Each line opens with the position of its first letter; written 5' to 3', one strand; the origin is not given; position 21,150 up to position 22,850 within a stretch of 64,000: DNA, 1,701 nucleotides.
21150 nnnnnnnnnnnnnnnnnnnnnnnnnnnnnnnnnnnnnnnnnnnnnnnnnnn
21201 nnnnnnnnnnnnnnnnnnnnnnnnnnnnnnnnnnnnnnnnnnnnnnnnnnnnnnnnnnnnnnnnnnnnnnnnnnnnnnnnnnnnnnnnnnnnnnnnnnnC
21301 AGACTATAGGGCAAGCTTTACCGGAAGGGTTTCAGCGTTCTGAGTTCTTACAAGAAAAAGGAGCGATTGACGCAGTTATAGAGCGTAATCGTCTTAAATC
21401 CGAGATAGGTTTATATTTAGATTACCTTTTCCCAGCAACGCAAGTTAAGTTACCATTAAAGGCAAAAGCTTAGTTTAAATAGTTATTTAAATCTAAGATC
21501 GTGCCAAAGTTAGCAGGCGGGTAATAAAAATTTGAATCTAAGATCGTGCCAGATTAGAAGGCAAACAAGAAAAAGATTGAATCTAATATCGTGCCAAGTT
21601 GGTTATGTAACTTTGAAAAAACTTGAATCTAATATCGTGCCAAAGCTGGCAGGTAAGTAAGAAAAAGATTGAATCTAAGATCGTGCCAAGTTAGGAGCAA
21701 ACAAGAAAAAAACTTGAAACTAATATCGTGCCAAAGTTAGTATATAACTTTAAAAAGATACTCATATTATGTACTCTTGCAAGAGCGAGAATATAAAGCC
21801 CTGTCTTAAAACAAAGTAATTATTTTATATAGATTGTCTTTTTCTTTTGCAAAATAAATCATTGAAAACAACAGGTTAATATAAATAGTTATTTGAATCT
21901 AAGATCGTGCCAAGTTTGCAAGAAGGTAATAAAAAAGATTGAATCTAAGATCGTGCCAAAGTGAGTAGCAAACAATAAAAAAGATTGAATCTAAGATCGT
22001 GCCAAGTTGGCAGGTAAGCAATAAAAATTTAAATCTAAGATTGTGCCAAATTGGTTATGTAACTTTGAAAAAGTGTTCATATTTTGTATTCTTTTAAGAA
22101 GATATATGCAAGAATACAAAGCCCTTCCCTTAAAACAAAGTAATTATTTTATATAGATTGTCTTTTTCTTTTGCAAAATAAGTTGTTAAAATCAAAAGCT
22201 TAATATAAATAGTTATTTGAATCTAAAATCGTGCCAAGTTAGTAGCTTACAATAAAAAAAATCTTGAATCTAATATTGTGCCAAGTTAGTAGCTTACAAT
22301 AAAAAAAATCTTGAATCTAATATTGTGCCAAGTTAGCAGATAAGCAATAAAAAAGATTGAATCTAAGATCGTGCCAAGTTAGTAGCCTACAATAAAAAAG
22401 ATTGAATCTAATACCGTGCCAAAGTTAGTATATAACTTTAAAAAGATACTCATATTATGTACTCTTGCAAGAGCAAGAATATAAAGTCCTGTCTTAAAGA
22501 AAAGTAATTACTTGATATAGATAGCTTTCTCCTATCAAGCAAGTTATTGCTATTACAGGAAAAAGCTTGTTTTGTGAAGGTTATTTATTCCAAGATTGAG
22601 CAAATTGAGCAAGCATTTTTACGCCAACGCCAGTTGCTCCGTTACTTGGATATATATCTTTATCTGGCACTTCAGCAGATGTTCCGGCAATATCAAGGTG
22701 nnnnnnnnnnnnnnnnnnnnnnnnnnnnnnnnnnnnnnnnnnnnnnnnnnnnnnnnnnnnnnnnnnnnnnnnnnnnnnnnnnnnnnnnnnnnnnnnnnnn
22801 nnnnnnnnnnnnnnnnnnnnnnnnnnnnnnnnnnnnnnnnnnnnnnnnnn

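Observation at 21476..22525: Higher-order satellite between accD and pepA with 15 copies of a conserved 24-mer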

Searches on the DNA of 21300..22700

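Call 54: search_rna_families(source=window, start=21300, end=22700, threshold=evalue, max_evalue=1)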
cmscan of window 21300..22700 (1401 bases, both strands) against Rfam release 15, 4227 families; matches with E-value up to 1: 0.
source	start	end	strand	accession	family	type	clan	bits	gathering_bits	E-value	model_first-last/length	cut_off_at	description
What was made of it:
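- On Any described structured RNA (Rfam 15): No hit at E <= 1 in 21300-22700 (call 54).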
